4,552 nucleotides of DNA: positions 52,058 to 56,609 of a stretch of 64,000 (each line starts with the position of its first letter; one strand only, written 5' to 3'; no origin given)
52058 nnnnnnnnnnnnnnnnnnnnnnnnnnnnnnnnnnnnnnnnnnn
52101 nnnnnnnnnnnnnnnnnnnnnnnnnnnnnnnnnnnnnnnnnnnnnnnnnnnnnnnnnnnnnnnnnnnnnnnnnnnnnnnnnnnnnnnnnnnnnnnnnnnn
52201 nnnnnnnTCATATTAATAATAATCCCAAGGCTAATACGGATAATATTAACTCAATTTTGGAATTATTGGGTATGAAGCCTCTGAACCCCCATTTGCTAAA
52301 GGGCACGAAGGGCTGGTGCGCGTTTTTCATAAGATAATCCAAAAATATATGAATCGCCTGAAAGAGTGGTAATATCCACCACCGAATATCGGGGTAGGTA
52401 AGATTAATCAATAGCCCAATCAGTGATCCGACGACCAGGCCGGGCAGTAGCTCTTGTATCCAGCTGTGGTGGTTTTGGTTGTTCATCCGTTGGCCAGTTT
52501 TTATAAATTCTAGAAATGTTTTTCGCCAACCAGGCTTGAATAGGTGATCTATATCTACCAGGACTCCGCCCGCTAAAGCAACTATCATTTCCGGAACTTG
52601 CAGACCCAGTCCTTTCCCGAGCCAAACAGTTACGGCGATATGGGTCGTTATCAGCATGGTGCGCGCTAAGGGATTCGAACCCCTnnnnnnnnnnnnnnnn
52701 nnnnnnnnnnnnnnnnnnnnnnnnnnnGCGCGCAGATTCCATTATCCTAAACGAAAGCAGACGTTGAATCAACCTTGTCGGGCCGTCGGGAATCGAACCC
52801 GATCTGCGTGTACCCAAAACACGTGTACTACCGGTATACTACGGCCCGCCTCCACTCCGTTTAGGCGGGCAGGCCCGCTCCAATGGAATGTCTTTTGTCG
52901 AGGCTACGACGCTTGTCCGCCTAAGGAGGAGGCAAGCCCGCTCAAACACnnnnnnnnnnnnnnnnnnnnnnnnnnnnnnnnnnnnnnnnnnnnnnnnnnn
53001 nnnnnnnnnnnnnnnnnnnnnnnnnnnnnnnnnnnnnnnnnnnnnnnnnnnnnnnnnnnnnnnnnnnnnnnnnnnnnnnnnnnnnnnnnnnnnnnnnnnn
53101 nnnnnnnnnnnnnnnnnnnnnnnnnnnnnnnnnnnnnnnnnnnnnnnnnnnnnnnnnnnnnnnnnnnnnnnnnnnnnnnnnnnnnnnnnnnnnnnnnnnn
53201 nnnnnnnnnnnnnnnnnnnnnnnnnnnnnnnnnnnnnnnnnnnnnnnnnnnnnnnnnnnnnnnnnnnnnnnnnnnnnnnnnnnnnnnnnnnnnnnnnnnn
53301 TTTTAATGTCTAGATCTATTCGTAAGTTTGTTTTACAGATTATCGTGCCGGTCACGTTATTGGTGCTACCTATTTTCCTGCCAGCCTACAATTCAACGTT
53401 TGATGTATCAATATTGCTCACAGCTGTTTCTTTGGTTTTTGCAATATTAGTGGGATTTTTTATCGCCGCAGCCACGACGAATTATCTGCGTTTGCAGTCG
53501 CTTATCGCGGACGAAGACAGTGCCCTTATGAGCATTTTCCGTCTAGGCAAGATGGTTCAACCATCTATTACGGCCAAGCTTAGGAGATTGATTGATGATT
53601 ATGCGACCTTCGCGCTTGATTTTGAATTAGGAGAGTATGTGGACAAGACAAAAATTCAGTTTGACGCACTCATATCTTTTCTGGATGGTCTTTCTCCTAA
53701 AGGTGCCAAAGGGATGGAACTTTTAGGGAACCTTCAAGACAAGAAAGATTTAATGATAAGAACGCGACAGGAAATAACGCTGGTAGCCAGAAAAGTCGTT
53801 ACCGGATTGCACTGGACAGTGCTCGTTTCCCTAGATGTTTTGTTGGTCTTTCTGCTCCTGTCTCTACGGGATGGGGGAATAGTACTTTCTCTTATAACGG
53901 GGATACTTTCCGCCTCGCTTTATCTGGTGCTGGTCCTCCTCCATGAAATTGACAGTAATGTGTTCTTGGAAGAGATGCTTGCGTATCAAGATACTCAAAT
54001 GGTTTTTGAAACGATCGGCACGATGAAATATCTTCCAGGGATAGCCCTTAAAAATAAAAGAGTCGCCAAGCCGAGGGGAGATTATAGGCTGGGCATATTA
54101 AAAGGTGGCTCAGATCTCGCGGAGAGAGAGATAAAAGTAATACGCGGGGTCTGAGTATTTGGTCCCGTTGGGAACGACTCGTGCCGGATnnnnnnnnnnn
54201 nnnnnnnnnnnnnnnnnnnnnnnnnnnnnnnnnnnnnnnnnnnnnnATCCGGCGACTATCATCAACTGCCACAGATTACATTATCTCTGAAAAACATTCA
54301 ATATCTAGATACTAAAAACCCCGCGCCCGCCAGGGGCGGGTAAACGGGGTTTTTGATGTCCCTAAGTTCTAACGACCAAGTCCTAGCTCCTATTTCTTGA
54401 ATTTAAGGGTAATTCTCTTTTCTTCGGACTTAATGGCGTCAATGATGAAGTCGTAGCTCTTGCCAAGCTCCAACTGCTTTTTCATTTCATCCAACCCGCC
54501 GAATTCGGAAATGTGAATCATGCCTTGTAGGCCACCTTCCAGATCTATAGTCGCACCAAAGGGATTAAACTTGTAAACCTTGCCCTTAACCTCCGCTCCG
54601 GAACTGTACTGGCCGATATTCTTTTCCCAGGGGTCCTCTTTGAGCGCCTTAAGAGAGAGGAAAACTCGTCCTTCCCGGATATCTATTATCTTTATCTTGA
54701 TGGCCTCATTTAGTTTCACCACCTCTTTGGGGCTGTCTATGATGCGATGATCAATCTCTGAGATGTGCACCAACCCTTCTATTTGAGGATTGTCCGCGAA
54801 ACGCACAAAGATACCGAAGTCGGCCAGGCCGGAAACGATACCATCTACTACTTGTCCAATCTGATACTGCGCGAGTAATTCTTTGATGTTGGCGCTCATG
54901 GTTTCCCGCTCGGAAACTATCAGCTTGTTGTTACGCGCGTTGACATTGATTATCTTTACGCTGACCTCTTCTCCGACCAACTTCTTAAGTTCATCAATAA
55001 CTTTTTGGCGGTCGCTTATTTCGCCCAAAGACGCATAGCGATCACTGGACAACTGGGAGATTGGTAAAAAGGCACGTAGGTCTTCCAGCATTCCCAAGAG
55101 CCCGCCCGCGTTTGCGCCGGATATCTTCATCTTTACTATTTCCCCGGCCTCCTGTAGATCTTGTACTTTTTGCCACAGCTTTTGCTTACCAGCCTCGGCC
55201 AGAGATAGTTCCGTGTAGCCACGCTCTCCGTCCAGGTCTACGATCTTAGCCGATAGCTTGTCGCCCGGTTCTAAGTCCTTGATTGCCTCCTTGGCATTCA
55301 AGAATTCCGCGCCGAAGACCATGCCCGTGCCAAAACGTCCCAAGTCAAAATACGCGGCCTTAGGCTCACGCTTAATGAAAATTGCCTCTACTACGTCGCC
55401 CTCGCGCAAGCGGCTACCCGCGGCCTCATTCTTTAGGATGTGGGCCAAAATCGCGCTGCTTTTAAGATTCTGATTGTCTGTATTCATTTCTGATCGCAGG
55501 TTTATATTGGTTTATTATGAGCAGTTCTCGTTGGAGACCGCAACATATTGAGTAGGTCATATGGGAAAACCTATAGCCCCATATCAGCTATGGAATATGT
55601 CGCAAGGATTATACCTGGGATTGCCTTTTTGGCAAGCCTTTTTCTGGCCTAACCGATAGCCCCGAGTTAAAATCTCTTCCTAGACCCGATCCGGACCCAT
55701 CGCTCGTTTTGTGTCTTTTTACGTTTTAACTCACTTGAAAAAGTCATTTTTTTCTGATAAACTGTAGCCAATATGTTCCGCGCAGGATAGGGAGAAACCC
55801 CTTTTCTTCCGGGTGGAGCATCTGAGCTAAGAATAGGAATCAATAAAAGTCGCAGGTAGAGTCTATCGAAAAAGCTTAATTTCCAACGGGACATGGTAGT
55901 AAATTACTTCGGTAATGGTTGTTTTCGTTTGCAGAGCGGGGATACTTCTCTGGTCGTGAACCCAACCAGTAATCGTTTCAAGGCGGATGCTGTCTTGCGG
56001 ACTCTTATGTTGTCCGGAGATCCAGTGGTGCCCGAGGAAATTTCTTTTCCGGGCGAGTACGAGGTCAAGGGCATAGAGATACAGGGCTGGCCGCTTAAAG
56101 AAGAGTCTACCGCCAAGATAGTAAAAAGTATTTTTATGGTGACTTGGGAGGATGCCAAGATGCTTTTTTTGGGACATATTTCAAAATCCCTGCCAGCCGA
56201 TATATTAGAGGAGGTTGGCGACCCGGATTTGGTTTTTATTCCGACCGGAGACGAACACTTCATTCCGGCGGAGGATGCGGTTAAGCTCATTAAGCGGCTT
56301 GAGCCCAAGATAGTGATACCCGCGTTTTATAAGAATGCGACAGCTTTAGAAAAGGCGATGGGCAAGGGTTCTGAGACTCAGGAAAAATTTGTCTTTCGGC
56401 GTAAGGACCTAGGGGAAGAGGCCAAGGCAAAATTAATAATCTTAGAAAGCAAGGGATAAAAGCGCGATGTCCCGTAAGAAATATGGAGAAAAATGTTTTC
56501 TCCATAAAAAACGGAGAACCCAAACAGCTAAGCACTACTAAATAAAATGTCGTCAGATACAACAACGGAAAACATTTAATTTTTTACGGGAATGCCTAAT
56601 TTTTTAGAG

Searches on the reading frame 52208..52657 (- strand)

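Call 21: search_protein_families(library=pfam, proteins=[window:52208-52657:-])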
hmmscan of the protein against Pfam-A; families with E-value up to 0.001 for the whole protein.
window:52208-52657:- (149 aa): 1 family
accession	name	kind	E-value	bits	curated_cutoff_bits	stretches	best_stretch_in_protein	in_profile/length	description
PF04307.19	YdjM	-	2.9e-09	37.1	29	1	1-141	1-140/176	YdjM inner membrane protein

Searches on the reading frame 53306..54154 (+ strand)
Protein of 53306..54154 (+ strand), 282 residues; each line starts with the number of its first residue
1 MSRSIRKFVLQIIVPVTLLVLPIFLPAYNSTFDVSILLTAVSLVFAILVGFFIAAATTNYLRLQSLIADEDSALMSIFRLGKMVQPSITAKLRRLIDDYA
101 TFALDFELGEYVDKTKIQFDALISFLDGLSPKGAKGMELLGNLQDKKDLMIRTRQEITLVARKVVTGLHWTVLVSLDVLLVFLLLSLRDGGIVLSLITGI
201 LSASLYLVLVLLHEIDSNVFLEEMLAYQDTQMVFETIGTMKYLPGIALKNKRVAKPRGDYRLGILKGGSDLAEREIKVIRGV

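Call 22: search_protein_families(library=pfam, proteins=[window:53306-54154:+])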
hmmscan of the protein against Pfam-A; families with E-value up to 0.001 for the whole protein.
window:53306-54154:+ (282 aa): 1 family
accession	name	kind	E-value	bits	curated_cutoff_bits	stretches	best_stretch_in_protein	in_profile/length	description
PF14023.12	Bestrophin-like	-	2.9e-16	60.2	32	1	34-216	30-218/232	Bestrophin-like domain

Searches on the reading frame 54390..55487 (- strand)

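Call 22: search_protein_families(library=pfam, proteins=[window:54390-55487:-])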
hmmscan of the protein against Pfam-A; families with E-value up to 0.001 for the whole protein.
window:54390-55487:- (365 aa): 2 families
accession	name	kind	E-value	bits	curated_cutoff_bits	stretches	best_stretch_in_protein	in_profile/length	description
PF00575.29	S1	-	1.6e-37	128.2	22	3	209-279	3-73/74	S1 RNA binding domain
PF23459.1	S1_RRP5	-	2.5e-11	44.4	27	0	296-328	3-35/72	RRP5 S1 domain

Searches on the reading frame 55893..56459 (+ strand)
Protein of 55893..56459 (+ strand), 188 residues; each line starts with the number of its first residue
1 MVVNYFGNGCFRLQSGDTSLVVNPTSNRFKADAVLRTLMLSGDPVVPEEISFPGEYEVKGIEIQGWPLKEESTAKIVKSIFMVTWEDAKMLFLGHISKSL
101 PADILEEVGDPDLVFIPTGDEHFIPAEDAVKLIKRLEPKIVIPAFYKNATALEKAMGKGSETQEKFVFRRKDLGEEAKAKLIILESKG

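Call 22: search_protein_families(library=pfam, proteins=[window:55893-56459:+])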
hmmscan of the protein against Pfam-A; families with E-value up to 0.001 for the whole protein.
window:55893-56459:+ (188 aa): 1 family
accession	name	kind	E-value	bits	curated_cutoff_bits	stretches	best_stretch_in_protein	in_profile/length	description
PF13483.12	Lactamase_B_3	-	1.2e-18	68.1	24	1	3-143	2-158/160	Beta-lactamase superfamily domain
